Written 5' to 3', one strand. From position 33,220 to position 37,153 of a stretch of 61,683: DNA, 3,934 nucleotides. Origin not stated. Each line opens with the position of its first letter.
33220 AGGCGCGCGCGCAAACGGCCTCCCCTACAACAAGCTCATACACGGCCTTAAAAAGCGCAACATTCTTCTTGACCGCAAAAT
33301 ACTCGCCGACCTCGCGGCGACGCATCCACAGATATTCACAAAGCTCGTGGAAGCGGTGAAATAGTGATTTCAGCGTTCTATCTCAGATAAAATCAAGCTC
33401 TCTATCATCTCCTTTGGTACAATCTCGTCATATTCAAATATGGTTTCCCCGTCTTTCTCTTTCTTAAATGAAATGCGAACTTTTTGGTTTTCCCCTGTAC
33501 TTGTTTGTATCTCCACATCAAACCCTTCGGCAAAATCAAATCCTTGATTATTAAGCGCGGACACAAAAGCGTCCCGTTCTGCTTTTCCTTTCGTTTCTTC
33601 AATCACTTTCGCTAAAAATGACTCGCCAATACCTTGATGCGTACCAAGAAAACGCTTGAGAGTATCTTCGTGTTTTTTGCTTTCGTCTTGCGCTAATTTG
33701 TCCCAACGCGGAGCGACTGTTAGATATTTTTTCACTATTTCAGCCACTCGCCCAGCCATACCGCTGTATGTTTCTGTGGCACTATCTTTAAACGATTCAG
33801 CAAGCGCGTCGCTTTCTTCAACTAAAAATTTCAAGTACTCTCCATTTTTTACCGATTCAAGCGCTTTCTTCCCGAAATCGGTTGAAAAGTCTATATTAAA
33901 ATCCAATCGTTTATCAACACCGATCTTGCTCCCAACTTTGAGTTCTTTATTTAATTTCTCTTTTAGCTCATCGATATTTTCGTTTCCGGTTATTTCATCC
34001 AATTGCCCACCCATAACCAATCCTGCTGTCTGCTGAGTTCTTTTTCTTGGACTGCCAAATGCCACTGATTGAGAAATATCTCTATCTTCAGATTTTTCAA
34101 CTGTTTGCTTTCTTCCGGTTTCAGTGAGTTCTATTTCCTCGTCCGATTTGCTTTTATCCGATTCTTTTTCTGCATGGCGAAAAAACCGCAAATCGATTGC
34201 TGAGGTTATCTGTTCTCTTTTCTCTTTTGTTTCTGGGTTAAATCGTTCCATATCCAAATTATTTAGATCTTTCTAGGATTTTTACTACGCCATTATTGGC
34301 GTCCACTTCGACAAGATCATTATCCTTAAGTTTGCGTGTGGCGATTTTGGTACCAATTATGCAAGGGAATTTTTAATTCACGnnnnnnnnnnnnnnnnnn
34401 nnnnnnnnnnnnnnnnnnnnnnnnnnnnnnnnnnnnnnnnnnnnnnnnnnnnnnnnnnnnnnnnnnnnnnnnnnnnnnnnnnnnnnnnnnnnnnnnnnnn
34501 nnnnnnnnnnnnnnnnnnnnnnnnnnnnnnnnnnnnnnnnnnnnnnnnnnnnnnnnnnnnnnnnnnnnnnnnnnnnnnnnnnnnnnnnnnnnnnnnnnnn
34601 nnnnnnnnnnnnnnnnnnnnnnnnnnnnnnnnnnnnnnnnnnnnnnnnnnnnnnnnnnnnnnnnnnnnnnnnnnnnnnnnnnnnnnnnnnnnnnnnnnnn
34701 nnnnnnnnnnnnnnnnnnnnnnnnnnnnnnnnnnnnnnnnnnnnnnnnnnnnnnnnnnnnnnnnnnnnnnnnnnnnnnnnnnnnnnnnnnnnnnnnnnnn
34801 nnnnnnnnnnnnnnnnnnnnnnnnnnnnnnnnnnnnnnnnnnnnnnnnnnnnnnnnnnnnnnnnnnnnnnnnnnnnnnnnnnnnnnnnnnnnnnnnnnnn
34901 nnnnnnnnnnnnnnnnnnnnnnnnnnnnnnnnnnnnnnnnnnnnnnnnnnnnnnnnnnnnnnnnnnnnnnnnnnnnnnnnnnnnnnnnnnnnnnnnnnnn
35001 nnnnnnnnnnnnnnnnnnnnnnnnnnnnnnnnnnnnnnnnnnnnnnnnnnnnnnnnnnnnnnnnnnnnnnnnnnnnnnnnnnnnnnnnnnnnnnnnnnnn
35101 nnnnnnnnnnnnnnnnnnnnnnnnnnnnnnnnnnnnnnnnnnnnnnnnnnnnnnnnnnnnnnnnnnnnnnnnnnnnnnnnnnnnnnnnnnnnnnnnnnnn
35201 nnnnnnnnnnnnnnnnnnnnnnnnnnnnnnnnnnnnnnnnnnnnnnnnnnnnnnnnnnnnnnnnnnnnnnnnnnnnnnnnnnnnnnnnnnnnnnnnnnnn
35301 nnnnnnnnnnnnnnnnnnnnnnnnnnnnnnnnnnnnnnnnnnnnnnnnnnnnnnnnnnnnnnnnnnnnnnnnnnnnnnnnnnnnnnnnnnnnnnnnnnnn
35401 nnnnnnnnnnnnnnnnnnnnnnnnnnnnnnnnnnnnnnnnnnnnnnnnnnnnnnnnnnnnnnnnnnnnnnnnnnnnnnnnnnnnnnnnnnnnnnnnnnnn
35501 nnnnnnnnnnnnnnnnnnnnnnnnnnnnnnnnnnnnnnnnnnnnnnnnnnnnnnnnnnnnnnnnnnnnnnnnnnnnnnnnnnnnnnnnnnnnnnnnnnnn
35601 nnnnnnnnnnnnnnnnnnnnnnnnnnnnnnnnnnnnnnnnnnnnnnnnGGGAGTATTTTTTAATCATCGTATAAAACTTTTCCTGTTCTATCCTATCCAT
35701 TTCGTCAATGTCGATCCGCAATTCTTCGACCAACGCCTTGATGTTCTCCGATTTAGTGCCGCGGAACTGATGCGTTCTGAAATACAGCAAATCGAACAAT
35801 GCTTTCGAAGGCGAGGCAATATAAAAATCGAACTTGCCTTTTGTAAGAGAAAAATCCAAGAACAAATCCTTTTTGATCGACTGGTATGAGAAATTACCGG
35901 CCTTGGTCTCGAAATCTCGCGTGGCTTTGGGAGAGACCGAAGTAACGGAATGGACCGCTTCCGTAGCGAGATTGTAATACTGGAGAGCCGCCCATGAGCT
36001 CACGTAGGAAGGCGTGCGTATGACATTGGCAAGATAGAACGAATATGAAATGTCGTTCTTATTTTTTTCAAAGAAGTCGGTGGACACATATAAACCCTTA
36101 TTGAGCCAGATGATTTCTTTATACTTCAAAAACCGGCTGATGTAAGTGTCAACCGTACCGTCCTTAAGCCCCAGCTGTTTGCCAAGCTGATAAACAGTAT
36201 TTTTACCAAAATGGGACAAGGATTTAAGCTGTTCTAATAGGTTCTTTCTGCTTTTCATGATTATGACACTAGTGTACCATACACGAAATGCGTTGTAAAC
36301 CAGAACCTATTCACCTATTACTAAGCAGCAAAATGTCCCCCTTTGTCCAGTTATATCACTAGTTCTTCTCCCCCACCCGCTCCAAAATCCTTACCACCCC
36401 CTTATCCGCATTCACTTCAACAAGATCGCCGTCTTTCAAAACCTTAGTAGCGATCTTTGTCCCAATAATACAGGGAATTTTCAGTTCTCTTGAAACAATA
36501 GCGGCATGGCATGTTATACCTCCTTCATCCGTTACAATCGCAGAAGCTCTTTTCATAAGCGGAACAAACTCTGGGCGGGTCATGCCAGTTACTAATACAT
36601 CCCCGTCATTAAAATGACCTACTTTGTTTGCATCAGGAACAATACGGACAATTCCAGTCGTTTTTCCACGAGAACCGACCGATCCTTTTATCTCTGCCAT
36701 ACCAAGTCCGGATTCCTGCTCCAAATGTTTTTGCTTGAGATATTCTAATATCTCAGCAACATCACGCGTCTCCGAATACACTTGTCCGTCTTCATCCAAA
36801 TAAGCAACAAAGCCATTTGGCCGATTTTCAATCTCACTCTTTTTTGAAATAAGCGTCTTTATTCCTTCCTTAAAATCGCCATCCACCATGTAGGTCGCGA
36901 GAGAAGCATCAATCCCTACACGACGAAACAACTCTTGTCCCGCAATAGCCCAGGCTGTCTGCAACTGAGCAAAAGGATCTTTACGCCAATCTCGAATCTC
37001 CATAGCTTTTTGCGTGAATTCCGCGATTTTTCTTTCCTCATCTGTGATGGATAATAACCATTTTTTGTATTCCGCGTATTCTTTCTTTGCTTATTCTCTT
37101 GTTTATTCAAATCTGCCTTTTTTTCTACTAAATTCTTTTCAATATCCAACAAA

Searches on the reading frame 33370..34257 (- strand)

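Call 39: search_protein_families(library=pfam, proteins=[window:33370-34257:-], max_evalue=0.001)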
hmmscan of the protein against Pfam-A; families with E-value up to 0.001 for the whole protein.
window:33370-34257:- (295 aa): 1 family
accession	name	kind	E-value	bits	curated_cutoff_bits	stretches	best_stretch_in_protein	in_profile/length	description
PF00300.27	His_Phos_1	-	4.9e-06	26.8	21.7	1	25-98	3-80/194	Histidine phosphatase superfamily (branch 1)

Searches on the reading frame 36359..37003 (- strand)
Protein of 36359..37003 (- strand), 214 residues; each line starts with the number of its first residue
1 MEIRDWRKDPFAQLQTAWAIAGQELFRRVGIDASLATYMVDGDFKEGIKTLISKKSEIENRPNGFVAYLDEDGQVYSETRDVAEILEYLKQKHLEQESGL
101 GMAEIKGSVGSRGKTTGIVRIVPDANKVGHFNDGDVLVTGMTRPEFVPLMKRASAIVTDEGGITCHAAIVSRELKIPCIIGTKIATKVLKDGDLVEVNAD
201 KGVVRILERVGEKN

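Call 39: search_protein_families(library=pfam, proteins=[window:36359-37003:-], max_evalue=0.001)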
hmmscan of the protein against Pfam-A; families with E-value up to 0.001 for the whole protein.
window:36359-37003:- (214 aa): 1 family
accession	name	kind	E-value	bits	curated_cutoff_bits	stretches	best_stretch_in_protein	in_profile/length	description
PF00391.29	PEP-utilizers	-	1.2e-25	89.3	23.1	1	131-202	1-72/72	PEP-utilising enzyme, mobile domain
